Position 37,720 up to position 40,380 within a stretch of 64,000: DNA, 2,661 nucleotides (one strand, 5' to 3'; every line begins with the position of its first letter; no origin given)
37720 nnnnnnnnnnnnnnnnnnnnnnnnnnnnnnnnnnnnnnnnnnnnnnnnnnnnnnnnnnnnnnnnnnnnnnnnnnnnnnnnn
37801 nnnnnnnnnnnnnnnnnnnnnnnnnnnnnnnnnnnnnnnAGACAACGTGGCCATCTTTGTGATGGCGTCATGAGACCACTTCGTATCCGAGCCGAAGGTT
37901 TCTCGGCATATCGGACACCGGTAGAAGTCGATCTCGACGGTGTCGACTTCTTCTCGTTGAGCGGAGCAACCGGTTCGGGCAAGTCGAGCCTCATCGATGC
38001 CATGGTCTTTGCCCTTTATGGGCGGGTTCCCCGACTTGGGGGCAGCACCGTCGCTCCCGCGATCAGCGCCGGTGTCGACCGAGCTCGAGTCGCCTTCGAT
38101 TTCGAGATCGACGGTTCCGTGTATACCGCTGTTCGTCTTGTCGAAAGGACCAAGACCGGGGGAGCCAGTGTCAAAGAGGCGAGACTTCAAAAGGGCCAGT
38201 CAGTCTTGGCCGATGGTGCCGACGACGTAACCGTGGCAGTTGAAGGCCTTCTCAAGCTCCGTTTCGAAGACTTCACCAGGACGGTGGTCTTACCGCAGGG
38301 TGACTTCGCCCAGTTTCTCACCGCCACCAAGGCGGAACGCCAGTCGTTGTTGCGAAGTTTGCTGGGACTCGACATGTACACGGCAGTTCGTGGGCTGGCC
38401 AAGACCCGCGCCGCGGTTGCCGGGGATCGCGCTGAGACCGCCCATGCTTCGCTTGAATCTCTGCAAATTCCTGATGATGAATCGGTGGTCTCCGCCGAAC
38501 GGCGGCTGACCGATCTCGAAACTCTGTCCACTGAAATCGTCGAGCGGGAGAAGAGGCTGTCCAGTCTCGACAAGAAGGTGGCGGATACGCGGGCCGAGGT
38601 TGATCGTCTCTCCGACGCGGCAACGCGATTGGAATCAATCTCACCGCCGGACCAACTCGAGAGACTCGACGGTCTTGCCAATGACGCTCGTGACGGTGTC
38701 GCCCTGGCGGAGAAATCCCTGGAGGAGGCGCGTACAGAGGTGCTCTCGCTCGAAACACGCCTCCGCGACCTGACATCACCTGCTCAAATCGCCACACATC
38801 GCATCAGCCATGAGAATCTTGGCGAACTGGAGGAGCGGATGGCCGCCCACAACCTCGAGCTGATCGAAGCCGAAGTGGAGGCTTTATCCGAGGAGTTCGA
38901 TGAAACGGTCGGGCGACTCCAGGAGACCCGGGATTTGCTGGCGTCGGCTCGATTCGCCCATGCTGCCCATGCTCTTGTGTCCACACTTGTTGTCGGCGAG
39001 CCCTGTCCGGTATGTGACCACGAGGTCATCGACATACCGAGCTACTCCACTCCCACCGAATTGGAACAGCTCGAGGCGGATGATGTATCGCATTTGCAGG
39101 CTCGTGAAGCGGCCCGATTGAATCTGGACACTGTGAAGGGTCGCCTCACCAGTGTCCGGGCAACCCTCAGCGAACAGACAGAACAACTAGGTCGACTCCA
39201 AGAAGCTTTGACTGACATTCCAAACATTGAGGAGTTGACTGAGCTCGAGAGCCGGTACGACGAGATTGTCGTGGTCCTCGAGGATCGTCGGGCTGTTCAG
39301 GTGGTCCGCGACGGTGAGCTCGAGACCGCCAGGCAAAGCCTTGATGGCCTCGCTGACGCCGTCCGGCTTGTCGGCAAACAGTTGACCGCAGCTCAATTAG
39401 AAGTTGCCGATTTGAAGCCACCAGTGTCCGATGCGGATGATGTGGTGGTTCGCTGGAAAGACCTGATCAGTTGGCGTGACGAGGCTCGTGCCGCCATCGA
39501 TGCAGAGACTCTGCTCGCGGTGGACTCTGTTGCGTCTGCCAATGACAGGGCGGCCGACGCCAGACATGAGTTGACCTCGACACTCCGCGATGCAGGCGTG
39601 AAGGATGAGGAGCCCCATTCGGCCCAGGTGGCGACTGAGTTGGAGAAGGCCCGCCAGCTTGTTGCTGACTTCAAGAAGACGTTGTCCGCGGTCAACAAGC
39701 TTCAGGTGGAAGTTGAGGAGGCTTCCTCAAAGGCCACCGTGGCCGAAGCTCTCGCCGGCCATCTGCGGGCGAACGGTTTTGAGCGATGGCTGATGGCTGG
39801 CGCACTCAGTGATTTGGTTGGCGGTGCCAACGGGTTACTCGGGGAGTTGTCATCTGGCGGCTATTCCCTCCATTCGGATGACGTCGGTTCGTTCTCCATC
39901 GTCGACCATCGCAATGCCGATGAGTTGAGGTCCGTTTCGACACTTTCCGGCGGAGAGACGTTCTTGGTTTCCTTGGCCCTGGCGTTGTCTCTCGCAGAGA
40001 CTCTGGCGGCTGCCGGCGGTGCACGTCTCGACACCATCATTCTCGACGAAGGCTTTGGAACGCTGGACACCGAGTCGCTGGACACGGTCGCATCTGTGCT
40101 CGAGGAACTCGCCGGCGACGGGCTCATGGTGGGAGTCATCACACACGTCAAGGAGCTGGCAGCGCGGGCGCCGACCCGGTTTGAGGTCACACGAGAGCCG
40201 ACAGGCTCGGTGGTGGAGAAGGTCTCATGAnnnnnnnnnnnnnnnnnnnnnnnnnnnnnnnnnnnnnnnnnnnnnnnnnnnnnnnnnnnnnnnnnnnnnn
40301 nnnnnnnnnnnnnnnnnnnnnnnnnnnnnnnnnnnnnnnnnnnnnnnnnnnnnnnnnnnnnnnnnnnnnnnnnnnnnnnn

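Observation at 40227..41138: Unannotated 303-aa protein translationally coupled to sbcC: candidate NurA-like nuclease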

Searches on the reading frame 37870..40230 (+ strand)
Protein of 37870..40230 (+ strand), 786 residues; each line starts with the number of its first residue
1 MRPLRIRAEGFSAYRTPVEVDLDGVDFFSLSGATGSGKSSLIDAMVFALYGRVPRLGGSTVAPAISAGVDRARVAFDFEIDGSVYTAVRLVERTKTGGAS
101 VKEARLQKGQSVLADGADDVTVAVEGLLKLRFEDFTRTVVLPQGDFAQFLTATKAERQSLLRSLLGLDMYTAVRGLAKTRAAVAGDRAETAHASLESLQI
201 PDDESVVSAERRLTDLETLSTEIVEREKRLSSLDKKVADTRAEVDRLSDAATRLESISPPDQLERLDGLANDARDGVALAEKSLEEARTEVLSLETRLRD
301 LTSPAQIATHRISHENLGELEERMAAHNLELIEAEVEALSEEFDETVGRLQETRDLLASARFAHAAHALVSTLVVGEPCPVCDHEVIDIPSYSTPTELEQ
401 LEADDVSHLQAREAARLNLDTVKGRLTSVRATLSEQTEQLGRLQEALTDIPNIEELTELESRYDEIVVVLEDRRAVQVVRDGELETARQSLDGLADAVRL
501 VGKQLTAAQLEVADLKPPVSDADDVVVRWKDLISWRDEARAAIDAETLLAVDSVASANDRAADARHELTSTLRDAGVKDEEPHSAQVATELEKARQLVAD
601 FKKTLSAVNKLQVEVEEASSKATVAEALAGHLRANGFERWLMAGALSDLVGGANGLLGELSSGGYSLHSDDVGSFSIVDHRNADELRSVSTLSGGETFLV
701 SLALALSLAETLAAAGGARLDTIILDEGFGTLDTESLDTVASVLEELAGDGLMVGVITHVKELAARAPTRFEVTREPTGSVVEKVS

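Call 7: search_protein_families(library=pfam, proteins=[window:37870-40230:+], max_evalue=1)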
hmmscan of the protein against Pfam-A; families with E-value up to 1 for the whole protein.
window:37870-40230:+ (786 aa): 14 families
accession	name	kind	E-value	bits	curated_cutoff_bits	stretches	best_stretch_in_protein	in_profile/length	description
PF13476.12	AAA_23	-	4.4e-15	57.3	27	1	5-233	1-176/201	AAA domain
PF02463.25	SMC_N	-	4.4e-12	46.3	40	1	5-775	4-213/220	RecF/RecN/SMC N terminal domain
PF13558.12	SbcC_Walker_B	-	9.3e-12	45.5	27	1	686-745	27-89/90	SbcC/RAD50-like, Walker B motif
PF13555.12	AAA_29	-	3.5e-06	27.1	27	1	18-51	17-48/61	P-loop containing region of AAA domain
PF22743.2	PspAA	-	0.0054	17.4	27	1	472-522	25-75/92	PspA-Associated protein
PF00005.33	ABC_tran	-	0.01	16.9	25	0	27-45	13-31/137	ABC transporter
PF01580.24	FtsK_SpoIIIE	-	0.022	14.6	24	1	14-49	27-63/221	FtsK/SpoIIIE family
PF13304.12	AAA_21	-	0.063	13.8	27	1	30-49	4-23/304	AAA domain, putative AbiEii toxin, Type IV TA system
PF12998.12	ING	-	0.36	11.9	23.9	0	213-269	6-63/102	Inhibitor of growth proteins N-terminal histone-binding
PF09893.14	DUF2120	-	0.55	10.7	25.3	0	314-355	42-86/136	Uncharacterized protein conserved in archaea (DUF2120)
PF05531.17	NPV_P10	-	0.67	10.9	29.8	0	425-453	33-64/75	Nucleopolyhedrovirus P10 protein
PF04899.17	MbeD_MobD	-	0.7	10.5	21.6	0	398-447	12-61/70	MbeD/MobD like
PF10046.14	BLOC1_2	-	0.8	10.6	33.4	0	210-258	40-88/96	Biogenesis of lysosome-related organelles complex-1 subunit 2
PF19901.4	DUF6374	-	0.92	9.6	25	0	407-444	2-40/59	Family of unknown function (DUF6374)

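Call 8: search_protein_families(library=ncbifam, proteins=[window:37870-40230:+], max_evalue=1)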
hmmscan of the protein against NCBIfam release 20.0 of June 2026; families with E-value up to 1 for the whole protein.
window:37870-40230:+ (786 aa): 57 families (the best 25 are shown)
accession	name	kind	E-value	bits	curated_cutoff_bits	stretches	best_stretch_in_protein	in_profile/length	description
TIGR00618.1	sbcc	subfamily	3.1e-76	257.2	478.5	2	1-239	1-255/1043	exonuclease subunit SbcC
NF041752.4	sbcc_Bac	equivalog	4.6e-62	210.2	1420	3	1-229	1-239/1130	exonuclease subunit SbcC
NF041751.2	sbcc_Staph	equivalog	1.8e-46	158.7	920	3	599-777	813-999/1007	exonuclease subunit SbcC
NF007600.2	PRK10246.1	equivalog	2.8e-38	131.6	750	2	611-773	865-1029/1047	exonuclease subunit SbcC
NF002572.0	PRK02224.1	equivalog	1.8e-26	92.8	1087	2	1-168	1-162/888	DNA double-strand break repair ATPase Rad50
NF041035.1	Rad50_Halo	equivalog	6.2e-23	81.1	1000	2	1-178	1-172/883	DNA double-strand break repair ATPase Rad50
NF002244.0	PRK01156.1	equivalog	1e-21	76.8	847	2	31-306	29-290/895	DNA double-strand break repair ATPase Rad50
NF003034.1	PRK03918.1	equivalog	6.1e-20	70.8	700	1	32-354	30-334/878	DNA double-strand break repair ATPase Rad50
NF041034.1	Rad50_Sulf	equivalog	1.3e-14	53.1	1000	3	32-146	30-135/872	DNA double-strand break repair ATPase Rad50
TIGR02169.1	SMC_prok_A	equivalog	1.6e-10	39.3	729.4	3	5-171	4-170/1165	chromosome segregation protein SMC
NF053563.1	Rkd4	equivalog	1.2e-07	30.3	860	1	5-342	5-337/747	arcadin-4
NF010068.0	PRK13548.1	equivalog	2.2e-07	30.3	261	1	687-766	133-208/261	heme ABC transporter ATP-binding protein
NF040873.1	AztA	equivalog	3e-06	26.9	220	1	687-768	115-186/191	zinc ABC transporter ATP-binding protein AztA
TIGR02673.1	FtsE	equivalog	1.1e-05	25.2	264.85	1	691-770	137-206/214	cell division ATP-binding protein FtsE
TIGR04521.1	ECF_ATPase_2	equivalog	1.5e-05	24.3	330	2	687-767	140-211/279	energy-coupling factor transporter ATPase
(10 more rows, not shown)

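Call 11: search_protein_families(library=padloc, proteins=[window:37870-40230:+], max_evalue=0.01)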
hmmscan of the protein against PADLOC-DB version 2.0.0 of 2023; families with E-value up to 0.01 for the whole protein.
window:37870-40230:+ (786 aa): 14 families
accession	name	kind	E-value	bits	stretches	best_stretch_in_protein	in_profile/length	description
PDLC03859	LmuB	-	1.8e-26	91.5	1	18-748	17-568/611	-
PDLC04135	mad3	-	2.6e-26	91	1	5-785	4-350/374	mads_3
PDLC03865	LmuB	-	6.2e-10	35.9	2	218-593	351-744/1007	-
PDLC04140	mad8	-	1.5e-09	35.8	1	559-559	85-85/314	mads_8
PDLC02750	PbeC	-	3.3e-08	30.6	1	34-242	37-246/629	PbeC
PDLC02722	PbeC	-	4.6e-06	23.5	0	577-746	430-601/643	PbeC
PDLC03863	LmuB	-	1.8e-05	21.6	1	31-499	30-441/610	-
PDLC00519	JetC1|JetC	-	2.3e-05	20.8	0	30-51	28-49/1097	DUF3584 domain; MukB-like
PDLC00510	JetC1|JetC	-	5e-05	19.3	0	26-53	18-45/1093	DUF3584 domain; MukB-like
PDLC03864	LmuB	-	0.00047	16.8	1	378-509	386-514/657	-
PDLC02714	PbeC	-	0.00062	16.7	0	31-103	34-113/651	PbeC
PDLC00505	JetC1|JetC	-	0.0013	14.8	1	24-53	30-57/1118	DUF3584 domain; MukB-like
PDLC02668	DndD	-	0.0014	15.7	0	30-53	35-58/659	DndD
PDLC02711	PbeC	-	0.01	12.3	0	670-758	536-617/646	PbeC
